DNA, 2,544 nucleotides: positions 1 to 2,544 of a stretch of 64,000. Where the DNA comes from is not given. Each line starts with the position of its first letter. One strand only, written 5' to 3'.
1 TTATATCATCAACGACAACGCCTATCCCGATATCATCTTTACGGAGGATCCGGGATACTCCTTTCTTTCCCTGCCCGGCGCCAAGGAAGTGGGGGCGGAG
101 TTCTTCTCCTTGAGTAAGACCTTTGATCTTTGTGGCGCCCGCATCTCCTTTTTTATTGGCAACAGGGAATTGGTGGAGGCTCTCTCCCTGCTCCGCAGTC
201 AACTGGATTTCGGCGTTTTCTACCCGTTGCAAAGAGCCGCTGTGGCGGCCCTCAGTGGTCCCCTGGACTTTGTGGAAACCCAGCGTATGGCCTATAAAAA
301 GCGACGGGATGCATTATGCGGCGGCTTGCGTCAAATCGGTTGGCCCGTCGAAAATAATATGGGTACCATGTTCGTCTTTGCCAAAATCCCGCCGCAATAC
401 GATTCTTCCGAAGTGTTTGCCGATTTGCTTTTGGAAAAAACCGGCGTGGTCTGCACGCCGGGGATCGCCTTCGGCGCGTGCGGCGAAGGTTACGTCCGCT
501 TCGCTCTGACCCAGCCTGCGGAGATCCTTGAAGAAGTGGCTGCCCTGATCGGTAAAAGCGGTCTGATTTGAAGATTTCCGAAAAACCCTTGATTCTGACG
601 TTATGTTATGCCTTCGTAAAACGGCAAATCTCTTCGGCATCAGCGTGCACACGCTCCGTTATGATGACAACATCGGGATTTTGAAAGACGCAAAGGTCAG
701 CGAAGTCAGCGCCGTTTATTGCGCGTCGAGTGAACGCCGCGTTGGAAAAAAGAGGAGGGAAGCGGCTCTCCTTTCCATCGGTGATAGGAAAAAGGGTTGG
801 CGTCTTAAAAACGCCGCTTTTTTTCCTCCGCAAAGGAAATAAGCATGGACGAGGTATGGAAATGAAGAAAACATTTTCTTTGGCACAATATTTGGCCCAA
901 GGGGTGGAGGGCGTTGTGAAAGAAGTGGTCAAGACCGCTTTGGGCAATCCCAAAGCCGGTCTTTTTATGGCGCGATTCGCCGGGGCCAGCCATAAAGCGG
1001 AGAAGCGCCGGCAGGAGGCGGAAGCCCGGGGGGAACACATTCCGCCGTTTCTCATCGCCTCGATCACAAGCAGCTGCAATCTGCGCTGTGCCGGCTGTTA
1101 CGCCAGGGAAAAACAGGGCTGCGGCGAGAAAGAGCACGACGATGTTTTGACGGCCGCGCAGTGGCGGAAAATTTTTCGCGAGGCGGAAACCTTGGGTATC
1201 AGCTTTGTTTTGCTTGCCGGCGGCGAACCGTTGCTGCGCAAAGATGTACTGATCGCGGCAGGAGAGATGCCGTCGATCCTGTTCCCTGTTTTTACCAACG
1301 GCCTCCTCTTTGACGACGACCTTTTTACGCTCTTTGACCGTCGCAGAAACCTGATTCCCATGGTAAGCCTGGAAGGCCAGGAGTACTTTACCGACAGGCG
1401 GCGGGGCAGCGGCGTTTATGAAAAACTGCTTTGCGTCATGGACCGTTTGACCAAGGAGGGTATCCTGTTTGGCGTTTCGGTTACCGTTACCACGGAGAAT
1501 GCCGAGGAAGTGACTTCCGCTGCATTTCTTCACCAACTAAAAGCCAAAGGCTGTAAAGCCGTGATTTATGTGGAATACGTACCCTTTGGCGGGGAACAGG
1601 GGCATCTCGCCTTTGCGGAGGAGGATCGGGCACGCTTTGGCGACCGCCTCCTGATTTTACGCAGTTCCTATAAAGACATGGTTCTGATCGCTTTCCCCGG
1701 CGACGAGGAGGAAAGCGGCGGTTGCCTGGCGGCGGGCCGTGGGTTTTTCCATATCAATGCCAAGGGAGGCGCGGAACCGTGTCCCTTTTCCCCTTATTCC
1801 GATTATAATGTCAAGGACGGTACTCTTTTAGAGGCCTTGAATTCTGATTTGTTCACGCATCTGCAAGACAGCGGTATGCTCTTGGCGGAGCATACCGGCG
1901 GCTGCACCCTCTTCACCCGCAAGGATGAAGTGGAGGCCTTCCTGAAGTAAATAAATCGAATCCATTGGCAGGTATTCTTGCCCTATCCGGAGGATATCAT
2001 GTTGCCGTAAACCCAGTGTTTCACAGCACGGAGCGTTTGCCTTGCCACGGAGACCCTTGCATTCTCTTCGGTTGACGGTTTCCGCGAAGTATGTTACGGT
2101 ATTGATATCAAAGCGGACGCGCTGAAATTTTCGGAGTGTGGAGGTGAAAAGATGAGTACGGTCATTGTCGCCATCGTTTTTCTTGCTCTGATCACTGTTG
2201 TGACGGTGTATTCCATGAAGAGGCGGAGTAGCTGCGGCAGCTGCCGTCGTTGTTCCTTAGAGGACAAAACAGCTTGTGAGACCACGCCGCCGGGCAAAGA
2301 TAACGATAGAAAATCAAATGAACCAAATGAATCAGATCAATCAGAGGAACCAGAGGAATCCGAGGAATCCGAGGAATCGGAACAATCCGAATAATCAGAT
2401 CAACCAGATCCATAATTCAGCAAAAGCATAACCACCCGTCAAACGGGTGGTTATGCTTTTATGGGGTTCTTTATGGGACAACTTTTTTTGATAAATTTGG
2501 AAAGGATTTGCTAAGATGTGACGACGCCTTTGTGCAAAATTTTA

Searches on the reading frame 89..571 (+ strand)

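Call 46: search_protein_families(library=pfam, proteins=[window:89-571:+], max_evalue=0.00001)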
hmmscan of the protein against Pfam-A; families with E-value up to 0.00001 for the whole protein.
window:89-571:+ (160 aa): 1 family
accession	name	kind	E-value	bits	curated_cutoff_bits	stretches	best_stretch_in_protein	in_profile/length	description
PF00155.27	Aminotran_1_2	-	3.4e-21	76.3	19.7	1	7-151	216-358/361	Aminotransferase class I and II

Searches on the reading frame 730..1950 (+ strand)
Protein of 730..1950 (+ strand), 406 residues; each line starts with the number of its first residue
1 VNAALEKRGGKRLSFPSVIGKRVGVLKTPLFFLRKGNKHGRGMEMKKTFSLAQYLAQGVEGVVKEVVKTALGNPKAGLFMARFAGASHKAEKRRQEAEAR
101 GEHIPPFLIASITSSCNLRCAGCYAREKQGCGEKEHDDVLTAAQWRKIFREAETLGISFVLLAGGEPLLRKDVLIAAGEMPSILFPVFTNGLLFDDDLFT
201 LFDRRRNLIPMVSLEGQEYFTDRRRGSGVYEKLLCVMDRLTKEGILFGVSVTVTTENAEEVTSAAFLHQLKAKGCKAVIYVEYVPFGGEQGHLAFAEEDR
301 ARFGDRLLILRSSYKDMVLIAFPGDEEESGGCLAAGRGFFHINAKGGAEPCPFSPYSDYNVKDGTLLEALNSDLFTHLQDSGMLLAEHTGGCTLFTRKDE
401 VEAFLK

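Call 46: search_protein_families(library=pfam, proteins=[window:730-1950:+], max_evalue=0.00001)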
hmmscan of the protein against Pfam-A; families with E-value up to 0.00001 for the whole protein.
window:730-1950:+ (406 aa): 2 families
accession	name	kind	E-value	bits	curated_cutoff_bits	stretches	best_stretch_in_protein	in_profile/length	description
PF04055.27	Radical_SAM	-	3.8e-13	50.4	29.5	1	111-262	2-160/166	Radical SAM superfamily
PF13353.11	Fer4_12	-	6.6e-06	26.9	22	0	113-175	12-71/137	4Fe-4S single cluster domain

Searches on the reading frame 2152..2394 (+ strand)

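Call 30: search_protein_families(library=pfam, proteins=[window:2152-2394:+], max_evalue=0.0001)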
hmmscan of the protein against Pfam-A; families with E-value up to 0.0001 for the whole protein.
window:2152-2394:+ (80 aa): 1 family
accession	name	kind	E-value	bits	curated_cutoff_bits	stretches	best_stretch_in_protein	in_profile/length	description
PF12669.12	FeoB_associated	-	1.8e-05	25.3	27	1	3-42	2-43/44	FeoB-associated Cys-rich membrane protein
